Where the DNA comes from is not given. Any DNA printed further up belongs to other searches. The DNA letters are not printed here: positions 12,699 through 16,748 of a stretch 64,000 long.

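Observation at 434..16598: Three fibre-like genes share a 48-bp (16-aa) FTEDG tandem repeat (>60 copies overall)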

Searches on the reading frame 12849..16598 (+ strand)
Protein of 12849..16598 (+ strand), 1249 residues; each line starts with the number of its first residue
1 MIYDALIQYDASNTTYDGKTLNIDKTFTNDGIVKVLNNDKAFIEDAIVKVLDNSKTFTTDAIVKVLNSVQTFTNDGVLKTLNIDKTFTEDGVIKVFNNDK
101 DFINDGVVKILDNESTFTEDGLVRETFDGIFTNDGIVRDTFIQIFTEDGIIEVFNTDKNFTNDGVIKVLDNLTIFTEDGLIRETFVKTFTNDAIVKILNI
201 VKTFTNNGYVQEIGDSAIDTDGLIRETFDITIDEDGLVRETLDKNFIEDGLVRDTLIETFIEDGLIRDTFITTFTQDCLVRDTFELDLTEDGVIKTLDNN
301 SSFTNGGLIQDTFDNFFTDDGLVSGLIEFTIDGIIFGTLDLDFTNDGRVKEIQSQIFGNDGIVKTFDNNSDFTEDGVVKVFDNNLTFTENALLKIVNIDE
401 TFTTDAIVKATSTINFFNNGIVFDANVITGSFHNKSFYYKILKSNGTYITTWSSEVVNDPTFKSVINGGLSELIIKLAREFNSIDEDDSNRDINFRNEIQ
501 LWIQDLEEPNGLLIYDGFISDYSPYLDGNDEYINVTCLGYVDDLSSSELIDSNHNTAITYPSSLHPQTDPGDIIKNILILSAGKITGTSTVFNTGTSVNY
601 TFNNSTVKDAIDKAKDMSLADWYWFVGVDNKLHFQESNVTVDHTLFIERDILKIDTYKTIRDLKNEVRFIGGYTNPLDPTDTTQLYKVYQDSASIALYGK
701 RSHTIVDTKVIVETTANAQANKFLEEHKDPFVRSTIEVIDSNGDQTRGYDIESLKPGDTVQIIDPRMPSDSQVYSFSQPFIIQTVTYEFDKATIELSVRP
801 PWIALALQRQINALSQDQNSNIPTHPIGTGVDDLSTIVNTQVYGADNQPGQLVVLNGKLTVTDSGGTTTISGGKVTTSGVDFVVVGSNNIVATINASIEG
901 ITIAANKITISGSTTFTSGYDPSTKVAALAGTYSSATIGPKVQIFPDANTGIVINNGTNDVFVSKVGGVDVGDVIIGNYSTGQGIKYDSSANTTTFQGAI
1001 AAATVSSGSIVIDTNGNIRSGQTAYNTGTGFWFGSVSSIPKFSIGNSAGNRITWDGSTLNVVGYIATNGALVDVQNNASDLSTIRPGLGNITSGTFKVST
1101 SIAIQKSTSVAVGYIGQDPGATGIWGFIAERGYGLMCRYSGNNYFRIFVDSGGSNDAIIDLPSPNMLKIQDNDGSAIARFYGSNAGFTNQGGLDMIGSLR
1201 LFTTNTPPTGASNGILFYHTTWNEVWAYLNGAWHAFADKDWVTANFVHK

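Call 7: search_protein_families(library=pfam, proteins=[window:12849-16598:+], max_evalue=0.01)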
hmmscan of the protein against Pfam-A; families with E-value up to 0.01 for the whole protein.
window:12849-16598:+ (1249 aa): 0 families

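Call 8: search_protein_families(library=phrogs, proteins=[window:12849-16598:+], max_evalue=0.01)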
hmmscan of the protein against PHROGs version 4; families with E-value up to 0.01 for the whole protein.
window:12849-16598:+ (1249 aa): 1 family
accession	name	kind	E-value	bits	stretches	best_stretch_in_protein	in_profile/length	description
phrog_9393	-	unknown function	0.0021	19.2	0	97-120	5-28/63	-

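Call 12: search_dna_similar(query=window:12849-16598:+, collection=phages, mode=protein, max_rows=25)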
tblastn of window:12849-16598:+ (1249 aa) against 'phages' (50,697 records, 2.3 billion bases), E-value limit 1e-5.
No match.

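Call 14: find_homologous_proteins(query=window:12849-16598:+)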
Query window:12849-16598:+ (1249 aa): 11 proteins with E <= 0.001 among 8000 candidates.
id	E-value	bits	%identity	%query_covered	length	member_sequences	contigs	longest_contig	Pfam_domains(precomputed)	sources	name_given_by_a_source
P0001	0.0e+0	2756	100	100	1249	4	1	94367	-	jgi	jgi:hypothetical protein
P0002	1.4e-154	535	51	28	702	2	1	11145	PF06605.19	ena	-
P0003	7.1e-82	294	34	31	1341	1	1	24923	-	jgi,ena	-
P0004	6.4e-62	228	33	35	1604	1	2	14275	PF27214.1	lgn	-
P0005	6.8e-62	228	43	19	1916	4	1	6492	PF21722.5,PF22768.2,PF03629.25,PF13385.14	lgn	-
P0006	5.9e-53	198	37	22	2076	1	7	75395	PF21722.5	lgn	-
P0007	9.2e-50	187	38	23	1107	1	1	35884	PF27214.1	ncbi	-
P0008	4.1e-49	185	35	30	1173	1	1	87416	PF27214.1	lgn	-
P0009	5.1e-40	155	34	32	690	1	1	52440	PF13385.14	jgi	-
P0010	3.1e-34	136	34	34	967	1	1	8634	PF13385.14,PF22896.4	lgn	-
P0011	1.8e-29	120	36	24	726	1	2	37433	PF27214.1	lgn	-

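Call 16: search_protein_families(library=pfam, proteins=[P0007, P0011, P0004, P0002, P0009], max_evalue=0.01)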
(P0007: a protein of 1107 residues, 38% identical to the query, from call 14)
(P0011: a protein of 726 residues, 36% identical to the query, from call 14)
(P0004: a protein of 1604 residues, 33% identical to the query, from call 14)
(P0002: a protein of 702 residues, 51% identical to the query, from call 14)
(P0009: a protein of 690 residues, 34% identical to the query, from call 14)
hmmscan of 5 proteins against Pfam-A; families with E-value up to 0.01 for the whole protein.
P0007 (1107 aa): 0 families

P0011 (726 aa): 0 families

P0004 (1604 aa): 1 family
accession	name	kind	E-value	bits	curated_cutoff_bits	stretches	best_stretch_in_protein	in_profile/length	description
PF08549.15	SWI-SNF_Ssr4_N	-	0.00027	20.9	27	0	1334-1355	74-95/217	SWI/SNF and RSC complexes subunit Ssr4 N-terminal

P0002 (702 aa): 1 family
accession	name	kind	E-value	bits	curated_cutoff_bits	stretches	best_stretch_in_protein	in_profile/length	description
PF06605.17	Prophage_tail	-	3.3e-08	33.9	31.3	1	219-439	12-210/250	Prophage endopeptidase tail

P0009 (690 aa): 1 family
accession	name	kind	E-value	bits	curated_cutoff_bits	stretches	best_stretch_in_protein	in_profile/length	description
PF13385.13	Laminin_G_3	-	8.7e-17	62.1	27.6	1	32-178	3-142/151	Concanavalin A-like lectin/glucanases superfamily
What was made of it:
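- On Tal / Prophage_tail (PF06605): Its homologue P0002, 51-67% identical, scores 33.9 bits (call 16).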

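Call 17: find_encoding_contigs(protein=P0001, flank=10000, max_places=6)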
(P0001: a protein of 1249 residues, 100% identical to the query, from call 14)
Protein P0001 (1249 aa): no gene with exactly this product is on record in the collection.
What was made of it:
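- Tried and rejected: Not on record (call 17).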

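Call 21: search_protein_families(library=pfam, proteins=[P0005], max_evalue=1)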
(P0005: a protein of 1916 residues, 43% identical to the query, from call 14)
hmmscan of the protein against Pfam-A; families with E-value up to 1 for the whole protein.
P0005 (1916 aa): 6 families
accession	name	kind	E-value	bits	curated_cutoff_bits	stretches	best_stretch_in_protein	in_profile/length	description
PF21722.4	Gly_rich_2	-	3.2e-23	83.4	24.3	1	1140-1367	12-225/226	Glycine-rich domain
PF13385.13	Laminin_G_3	-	6.4e-11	43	27.6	1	178-305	14-142/151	Concanavalin A-like lectin/glucanases superfamily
PF03629.24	SASA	-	3e-09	37.3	24.8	1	795-920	68-188/226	Carbohydrate esterase, sialic acid-specific acetylesterase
PF05709.17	Sipho_tail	-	5.3e-05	23.9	24.2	1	1685-1785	20-117/118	Phage tail protein RIFT-related domain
PF22768.1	SPP1_Dit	-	8.2e-05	23.2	25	1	1818-1905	1-89/97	Siphovirus-type tail component, C-terminal domain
PF10102.14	DUF2341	-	0.0017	19.2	23.4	1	50-134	1-73/84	Domain of unknown function (DUF2341)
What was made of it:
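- The ORF3 post-repeat part is Tal-like (calls 14, 16, 21).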

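Call 22: search_protein_families(library=phrogs, proteins=[P0005], max_evalue=1)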
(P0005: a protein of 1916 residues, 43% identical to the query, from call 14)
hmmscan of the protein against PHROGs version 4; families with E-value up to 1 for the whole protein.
P0005 (1916 aa): 3 families
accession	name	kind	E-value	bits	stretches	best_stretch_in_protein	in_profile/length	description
phrog_2295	-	unknown function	5e-48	165.5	1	1064-1397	514-890/1183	-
phrog_9393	-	unknown function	0.14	13.3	0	1580-1600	8-28/63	-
phrog_32189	-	unknown function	0.18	12.9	0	1520-1572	7-61/70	-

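Call 24: find_related_loci(query=P0005, collection=metagenome_contigs, flank=10000)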
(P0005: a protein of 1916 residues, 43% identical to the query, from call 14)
Query P0005 (1916 aa) in metagenome_contigs; peptide patterns used: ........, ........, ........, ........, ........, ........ (x = any residue, [..] = any of these).
40 stretches matched a pattern, but none encodes a relative of the query by tblastn (E <= 1e-3).

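Call 25: find_encoding_contigs(protein=P0002, flank=10000, max_places=3)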
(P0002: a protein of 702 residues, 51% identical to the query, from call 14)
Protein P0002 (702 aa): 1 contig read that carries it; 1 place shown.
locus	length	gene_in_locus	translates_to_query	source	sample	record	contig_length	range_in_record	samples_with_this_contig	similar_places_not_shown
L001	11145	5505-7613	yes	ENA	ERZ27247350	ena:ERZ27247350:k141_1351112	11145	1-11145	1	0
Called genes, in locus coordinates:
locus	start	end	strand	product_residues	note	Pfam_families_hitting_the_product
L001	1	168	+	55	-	?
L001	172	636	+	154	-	-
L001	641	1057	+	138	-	-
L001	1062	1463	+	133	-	PF11367:Tail_completion_gp17 (weak)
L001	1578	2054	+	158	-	-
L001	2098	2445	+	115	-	-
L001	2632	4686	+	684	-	-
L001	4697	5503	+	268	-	-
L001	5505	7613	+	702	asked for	PF06605:Prophage_tail (faint)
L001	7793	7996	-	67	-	-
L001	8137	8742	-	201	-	PF02557:VanY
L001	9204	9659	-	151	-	PF15891:Nuc_deoxyri_tr2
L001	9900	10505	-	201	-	-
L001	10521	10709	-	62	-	-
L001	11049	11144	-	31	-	?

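Call 26: find_encoding_contigs(protein=P0007, flank=10000, max_places=3)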
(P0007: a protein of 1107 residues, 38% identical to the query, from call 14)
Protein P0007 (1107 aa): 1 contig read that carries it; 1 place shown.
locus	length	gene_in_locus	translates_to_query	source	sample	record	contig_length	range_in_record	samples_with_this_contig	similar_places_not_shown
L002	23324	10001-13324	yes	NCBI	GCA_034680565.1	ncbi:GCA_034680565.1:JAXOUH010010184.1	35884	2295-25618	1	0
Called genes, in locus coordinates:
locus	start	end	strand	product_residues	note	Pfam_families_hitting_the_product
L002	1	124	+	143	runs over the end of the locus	PF00156:Pribosyltran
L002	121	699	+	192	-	PF01227:GTP_cyclohydroI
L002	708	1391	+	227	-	PF00764:Arginosuc_synth (faint), PF06508:QueC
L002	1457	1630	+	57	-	-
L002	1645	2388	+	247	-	-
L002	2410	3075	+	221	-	PF02195:ParB_N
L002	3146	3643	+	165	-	-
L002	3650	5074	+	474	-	PF03237:Terminase_6N (weak)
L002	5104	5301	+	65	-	-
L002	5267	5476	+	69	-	PF12728:HTH_17, PF00376:MerR (weak), PF13411:MerR_1 (weak)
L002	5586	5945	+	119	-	-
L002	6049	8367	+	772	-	PF04860:Phage_portal, PF04233:Phage_Mu_F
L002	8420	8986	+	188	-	-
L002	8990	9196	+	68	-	-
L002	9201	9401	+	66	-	-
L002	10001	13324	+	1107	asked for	PF27214:PM1083 (faint)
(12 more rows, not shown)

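Call 29: search_solved_structures(query=P0011, max_evalue=1, show_alignments=2)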
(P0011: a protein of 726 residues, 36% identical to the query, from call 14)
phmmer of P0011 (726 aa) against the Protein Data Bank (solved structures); distinct sequences matched with E-value up to 1: 0.

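Call 73: list_cluster_members(proteins=[P0001, P0005, P0012, P0013, P0004, P0006, P0007, P0008, P0010, P0011])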
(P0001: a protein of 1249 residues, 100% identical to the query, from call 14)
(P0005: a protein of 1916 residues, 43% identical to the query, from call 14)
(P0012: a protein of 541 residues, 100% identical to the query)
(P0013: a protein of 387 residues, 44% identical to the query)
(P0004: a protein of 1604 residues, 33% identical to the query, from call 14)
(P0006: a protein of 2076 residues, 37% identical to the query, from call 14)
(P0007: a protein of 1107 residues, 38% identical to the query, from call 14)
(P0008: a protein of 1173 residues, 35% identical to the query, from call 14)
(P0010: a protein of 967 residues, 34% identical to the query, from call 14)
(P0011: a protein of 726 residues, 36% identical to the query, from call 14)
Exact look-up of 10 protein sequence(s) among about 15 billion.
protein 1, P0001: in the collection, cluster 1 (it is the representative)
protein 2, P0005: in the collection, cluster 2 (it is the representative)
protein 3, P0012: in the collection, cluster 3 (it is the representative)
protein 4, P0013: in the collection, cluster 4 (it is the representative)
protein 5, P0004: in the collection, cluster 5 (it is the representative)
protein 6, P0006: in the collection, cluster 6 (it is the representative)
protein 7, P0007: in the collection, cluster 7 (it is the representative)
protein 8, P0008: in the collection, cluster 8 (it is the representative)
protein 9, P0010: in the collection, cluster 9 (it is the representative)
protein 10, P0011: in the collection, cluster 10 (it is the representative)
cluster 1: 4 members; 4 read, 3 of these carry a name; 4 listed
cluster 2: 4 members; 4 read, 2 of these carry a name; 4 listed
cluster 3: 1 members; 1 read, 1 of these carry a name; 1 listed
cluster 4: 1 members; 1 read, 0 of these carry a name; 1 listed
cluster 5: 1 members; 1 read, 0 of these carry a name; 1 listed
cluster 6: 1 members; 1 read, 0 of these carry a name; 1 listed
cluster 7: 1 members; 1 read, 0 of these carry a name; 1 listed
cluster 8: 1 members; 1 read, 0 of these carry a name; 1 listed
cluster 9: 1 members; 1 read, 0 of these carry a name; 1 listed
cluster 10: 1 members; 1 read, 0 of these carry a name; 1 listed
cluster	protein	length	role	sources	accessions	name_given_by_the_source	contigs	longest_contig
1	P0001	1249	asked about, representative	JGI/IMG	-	hypothetical protein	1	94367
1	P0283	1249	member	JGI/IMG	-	hypothetical protein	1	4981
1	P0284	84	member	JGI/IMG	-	hypothetical protein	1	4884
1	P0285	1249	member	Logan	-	-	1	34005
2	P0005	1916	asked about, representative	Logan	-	-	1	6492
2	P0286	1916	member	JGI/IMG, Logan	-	hypothetical protein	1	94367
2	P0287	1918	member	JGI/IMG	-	hypothetical protein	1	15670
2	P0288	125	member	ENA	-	-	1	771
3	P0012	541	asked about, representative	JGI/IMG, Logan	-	hypothetical protein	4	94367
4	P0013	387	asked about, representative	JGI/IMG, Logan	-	-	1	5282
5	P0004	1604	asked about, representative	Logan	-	-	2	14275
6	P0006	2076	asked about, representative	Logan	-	-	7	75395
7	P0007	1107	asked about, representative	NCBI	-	-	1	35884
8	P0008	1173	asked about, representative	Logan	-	-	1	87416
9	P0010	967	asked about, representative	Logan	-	-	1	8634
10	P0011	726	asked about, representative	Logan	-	-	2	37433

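Call 84: find_encoding_contigs(protein=P0008, flank=10000, max_places=1)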
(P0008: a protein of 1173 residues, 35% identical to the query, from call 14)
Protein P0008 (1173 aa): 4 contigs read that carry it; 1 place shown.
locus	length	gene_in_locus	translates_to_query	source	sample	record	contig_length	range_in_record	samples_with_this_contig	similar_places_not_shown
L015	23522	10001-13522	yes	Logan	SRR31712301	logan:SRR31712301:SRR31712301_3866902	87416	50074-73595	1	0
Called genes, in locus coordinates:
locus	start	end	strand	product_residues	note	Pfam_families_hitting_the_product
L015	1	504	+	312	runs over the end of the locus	PF00156:Pribosyltran (faint), PF01227:GTP_cyclohydroI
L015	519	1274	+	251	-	-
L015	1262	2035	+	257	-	PF02195:ParB_N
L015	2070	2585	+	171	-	-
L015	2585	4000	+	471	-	-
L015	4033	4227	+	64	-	-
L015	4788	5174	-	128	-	-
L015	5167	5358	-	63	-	-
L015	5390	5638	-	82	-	-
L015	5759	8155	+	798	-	PF04860:Phage_portal, PF04233:Phage_Mu_F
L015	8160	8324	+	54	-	-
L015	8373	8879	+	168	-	-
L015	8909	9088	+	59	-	-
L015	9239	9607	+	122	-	-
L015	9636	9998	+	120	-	-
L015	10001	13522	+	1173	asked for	PF27214:PM1083 (faint)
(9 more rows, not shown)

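Call 85: find_encoding_contigs(protein=P0006, flank=10000, max_places=1)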
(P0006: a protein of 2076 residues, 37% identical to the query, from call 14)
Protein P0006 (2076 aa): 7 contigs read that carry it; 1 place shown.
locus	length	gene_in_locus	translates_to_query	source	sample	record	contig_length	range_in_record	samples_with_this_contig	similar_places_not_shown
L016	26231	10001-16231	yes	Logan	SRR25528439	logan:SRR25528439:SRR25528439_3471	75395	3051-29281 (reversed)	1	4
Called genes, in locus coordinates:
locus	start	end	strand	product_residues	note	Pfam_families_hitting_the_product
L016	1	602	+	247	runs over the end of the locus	-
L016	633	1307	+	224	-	PF02195:ParB_N, PF03235:GmrSD_N (weak)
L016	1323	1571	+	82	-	-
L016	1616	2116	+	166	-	-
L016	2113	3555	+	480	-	-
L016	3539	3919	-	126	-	-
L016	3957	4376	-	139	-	-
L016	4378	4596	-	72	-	-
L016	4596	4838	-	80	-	-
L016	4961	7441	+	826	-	PF04860:Phage_portal, PF04233:Phage_Mu_F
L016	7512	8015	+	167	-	-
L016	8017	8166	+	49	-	-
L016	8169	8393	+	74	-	-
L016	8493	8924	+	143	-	-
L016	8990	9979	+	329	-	-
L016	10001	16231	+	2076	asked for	PF21722:Gly_rich_2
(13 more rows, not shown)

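Call 86: find_encoding_contigs(protein=P0011, flank=10000, max_places=1)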
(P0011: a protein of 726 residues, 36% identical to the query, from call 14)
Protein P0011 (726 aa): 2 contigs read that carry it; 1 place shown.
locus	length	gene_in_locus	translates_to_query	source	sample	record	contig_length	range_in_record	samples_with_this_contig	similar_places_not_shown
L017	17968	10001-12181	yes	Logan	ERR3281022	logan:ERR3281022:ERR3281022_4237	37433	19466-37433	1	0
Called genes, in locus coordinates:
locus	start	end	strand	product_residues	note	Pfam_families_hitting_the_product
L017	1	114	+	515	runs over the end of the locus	PF00534:Glycos_transf_1, PF13692:Glyco_trans_1_4, PF13524:Glyco_trans_1_2, PF00535:Glycos_transf_2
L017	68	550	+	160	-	-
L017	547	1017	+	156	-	-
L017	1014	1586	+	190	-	PF13578:Methyltransf_24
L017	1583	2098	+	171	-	-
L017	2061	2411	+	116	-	-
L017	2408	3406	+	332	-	PF13524:Glyco_trans_1_2 (faint), PF00534:Glycos_transf_1 (weak), PF13692:Glyco_trans_1_4 (weak)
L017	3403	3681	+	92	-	-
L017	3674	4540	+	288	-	PF13692:Glyco_trans_1_4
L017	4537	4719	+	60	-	-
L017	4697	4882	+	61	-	-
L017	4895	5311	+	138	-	-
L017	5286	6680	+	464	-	-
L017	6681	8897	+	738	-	PF04860:Phage_portal, PF04233:Phage_Mu_F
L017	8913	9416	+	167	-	-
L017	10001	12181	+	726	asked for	PF27214:PM1083 (faint)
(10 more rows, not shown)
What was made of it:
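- On Pfam PF27214 ('PM1083'): Precomputed hits are listed for four relatives (P0004, P0007, P0008, P0011; call 14), and they are marked 'faint' for the three whose contigs were looked up (calls 26, 84, 86).
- Closest known: Ig-like or other tandem-domain display arms on phage particles. Same: The second clade encodes FTxDG proteins in the head module (calls 26, 84-86).
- In four phages of another clade, array-bearing genes lie between portal and prohead protease/capsid (calls 26, 84-86).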
